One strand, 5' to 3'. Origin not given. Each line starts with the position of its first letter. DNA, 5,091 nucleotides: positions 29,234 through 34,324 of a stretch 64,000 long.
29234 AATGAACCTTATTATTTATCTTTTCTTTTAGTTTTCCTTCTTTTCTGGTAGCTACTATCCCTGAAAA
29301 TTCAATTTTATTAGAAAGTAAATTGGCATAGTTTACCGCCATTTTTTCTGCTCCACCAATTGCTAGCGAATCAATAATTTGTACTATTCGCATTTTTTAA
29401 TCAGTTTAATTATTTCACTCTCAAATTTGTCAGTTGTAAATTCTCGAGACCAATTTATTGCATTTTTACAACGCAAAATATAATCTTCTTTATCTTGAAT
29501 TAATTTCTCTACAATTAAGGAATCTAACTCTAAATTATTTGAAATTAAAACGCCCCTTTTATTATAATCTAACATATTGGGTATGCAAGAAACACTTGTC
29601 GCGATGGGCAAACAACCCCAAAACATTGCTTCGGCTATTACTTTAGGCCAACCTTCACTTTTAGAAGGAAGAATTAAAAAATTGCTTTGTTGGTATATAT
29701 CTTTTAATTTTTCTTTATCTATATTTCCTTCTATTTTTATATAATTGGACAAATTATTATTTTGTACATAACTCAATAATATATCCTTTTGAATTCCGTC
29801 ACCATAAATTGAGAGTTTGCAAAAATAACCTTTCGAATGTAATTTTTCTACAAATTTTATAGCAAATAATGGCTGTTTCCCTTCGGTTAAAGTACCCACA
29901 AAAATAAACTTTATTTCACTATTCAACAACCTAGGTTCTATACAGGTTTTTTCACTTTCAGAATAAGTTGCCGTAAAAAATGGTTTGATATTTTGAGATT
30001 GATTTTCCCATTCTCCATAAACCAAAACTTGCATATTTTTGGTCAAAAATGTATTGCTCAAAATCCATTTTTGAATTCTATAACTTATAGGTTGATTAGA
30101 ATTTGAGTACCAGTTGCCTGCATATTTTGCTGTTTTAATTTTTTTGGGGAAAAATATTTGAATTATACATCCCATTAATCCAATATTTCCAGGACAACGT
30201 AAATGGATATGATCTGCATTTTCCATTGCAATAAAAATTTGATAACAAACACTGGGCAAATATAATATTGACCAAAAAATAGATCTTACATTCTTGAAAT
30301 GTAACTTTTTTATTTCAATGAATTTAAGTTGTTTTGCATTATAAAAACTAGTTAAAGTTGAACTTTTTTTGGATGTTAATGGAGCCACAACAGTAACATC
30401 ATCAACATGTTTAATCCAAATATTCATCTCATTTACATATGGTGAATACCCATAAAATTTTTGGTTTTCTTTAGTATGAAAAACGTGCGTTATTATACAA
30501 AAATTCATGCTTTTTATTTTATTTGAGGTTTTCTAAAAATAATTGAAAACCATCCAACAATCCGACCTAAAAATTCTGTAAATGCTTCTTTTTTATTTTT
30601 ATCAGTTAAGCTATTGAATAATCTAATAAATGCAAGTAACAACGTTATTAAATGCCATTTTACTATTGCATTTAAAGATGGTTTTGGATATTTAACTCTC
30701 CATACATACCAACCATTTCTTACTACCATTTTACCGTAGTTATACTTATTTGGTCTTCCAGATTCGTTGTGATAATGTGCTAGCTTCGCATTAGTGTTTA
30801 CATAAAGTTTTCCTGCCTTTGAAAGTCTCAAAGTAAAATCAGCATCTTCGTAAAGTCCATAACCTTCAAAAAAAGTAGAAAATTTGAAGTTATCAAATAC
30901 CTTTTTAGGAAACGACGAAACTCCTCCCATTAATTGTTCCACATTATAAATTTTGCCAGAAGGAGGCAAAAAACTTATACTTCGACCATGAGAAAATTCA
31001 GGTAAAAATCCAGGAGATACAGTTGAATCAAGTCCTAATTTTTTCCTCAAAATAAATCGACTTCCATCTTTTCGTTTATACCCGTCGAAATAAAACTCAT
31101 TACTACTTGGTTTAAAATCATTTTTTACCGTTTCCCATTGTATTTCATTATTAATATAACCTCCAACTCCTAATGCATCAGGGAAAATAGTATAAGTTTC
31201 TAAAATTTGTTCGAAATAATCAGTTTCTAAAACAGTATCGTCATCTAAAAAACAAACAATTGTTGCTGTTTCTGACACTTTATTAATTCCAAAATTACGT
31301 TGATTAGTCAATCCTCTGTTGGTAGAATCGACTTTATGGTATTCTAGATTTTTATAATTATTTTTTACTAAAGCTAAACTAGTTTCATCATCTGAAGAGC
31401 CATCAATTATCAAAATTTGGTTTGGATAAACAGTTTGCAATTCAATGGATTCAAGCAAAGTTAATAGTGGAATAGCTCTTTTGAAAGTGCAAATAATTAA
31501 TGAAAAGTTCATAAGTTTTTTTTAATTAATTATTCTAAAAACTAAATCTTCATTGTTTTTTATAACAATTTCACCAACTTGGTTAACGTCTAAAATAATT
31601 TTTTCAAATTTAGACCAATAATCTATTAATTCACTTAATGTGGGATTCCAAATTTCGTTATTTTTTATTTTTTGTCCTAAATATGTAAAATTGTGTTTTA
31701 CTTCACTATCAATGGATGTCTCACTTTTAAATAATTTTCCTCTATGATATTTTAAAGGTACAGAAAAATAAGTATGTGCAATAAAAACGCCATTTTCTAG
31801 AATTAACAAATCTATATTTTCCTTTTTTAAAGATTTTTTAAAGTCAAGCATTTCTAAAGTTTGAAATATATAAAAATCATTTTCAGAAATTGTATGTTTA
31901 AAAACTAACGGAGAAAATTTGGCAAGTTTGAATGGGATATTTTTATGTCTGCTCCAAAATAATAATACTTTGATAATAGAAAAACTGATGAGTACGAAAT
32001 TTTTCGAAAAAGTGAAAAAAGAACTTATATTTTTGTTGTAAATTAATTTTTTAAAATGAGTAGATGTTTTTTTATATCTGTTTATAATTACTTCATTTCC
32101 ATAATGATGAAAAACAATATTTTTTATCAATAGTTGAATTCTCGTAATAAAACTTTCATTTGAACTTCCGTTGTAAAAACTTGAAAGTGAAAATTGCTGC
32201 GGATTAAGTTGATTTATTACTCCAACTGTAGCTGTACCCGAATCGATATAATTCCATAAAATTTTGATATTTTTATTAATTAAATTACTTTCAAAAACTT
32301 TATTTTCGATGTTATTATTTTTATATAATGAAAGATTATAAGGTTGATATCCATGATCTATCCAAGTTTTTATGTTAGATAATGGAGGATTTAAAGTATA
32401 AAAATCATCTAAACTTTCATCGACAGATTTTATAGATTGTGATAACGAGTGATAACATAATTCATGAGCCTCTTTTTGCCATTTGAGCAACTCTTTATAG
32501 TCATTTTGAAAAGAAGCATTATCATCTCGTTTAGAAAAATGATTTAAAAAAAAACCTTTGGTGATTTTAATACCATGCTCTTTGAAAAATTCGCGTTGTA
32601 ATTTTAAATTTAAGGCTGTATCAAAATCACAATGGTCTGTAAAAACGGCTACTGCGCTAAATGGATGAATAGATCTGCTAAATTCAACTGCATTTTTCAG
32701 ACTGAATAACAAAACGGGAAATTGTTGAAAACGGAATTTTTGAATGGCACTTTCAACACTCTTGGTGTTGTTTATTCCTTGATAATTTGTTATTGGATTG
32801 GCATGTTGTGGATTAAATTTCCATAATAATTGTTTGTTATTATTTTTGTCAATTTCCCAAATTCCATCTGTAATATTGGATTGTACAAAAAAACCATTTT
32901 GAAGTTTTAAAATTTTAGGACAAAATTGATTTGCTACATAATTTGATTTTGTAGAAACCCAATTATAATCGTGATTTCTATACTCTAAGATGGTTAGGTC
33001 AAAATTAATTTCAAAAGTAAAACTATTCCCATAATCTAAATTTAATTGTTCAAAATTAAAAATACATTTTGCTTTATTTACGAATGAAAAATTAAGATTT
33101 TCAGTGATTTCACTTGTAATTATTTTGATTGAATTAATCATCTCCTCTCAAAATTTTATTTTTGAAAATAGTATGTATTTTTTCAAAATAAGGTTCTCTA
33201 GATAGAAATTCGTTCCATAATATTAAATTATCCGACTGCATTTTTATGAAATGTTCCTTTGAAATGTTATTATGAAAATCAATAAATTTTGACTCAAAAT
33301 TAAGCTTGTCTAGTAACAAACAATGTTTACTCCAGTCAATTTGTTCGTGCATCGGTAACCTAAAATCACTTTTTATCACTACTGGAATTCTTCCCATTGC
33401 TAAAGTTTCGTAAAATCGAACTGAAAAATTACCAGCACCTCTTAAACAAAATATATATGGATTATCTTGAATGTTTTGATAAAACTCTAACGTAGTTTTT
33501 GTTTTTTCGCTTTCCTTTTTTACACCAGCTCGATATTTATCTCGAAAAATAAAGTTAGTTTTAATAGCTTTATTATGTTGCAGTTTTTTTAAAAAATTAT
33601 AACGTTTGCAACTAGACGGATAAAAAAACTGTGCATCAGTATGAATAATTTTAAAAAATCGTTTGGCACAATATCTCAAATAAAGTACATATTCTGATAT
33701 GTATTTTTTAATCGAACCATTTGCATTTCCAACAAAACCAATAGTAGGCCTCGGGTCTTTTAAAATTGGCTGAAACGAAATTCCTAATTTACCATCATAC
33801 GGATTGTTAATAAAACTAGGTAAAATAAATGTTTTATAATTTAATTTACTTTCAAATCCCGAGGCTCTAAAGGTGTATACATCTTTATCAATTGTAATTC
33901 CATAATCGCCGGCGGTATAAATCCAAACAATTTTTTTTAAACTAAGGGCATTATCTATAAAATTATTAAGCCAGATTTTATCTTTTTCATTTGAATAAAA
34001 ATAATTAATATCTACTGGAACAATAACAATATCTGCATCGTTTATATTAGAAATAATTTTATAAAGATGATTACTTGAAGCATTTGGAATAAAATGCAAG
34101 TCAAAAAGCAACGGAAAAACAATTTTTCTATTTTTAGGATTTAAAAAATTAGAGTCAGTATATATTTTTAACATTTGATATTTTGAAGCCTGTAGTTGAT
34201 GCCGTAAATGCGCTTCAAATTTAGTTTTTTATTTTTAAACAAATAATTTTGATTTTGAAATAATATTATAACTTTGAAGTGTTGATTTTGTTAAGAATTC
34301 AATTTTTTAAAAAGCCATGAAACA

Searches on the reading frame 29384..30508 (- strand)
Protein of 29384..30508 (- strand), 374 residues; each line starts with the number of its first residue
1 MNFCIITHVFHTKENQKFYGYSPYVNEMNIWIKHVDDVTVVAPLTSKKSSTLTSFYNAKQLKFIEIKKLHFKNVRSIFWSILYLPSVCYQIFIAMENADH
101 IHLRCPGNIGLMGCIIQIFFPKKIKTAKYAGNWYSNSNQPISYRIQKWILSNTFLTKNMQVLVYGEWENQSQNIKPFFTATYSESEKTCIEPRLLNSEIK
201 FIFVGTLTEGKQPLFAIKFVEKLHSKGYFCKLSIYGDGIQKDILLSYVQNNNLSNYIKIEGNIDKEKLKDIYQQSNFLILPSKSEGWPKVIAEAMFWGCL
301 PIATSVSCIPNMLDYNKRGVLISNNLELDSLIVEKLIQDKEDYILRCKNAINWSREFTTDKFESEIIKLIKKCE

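Call 19: search_protein_families(library=pfam, proteins=[window:29384-30508:-], max_evalue=0.001)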
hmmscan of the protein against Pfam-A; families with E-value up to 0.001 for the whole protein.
window:29384-30508:- (374 aa): 2 families
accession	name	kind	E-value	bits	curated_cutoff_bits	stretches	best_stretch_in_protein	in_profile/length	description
PF00534.26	Glycos_transf_1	-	2.6e-19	69.8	26.4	1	197-340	14-159/172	Glycosyl transferases group 1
PF13692.12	Glyco_trans_1_4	-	4e-17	63.2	27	1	200-325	3-127/142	Glycosyl transferases group 1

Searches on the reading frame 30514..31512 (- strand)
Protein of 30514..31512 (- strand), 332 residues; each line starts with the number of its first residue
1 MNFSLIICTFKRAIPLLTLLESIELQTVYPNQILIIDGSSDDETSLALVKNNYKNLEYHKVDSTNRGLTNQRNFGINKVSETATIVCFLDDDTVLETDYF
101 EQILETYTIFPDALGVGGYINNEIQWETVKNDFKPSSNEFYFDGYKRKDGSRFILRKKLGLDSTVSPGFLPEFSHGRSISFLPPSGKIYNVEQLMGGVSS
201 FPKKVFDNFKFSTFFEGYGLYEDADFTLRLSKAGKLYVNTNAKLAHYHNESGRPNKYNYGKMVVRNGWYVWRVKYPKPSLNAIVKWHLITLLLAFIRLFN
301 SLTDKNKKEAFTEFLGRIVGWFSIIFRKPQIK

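Call 19: search_protein_families(library=pfam, proteins=[window:30514-31512:-], max_evalue=0.001)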
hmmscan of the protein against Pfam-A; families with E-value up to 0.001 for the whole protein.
window:30514-31512:- (332 aa): 5 families
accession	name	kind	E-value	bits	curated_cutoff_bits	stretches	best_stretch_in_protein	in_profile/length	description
PF00535.33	Glycos_transf_2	-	1.7e-13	51.3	23.3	1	4-132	1-129/168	Glycosyl transferase family 2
PF13632.12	Glyco_trans_2_3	-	6.3e-06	26.6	27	0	85-113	1-28/198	Glycosyl transferase family group 2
PF10111.15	Glyco_tranf_2_2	-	7.3e-06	26.1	27.3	1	21-109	17-108/276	Glycosyltransferase like family 2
PF02709.20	Glyco_transf_7C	-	0.00039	20.4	23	1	182-234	7-59/78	N-terminal domain of galactosyltransferase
PF13641.12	Glyco_tranf_2_3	-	0.0005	20.6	27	0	3-117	3-120/230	Glycosyltransferase like family 2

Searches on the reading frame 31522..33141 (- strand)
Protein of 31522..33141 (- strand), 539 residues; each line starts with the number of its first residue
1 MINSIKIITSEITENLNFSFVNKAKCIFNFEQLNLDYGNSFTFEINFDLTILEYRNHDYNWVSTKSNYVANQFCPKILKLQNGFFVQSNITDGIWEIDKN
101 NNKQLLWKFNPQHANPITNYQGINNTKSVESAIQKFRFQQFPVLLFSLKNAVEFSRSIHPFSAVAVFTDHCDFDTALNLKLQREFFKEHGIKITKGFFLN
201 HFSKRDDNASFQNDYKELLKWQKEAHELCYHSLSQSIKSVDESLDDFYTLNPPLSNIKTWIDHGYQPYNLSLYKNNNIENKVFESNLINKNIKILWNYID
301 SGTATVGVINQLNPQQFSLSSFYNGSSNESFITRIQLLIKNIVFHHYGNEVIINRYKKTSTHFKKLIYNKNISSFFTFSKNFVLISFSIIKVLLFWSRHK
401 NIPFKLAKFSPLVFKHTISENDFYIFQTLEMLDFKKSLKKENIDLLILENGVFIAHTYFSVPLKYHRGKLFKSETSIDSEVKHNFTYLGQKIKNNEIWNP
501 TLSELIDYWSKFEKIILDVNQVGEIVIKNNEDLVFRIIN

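Call 19: search_protein_families(library=pfam, proteins=[window:31522-33141:-], max_evalue=0.001)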
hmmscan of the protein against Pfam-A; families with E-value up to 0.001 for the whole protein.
window:31522-33141:- (539 aa): 0 families

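Call 77: search_solved_structures(query=window:31522-33141:-, max_evalue=1)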
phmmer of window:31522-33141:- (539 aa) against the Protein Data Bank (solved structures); distinct sequences matched with E-value up to 1: 0.

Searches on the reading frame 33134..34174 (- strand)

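Call 19: search_protein_families(library=pfam, proteins=[window:33134-34174:-], max_evalue=0.001)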
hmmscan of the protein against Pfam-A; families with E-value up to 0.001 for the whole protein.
window:33134-34174:- (346 aa): 1 family
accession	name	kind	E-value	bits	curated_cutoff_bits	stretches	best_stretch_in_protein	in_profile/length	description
PF03016.20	Exostosin_GT47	-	1e-08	35.3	33.4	1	221-291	220-281/293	Exostosin GT47 domain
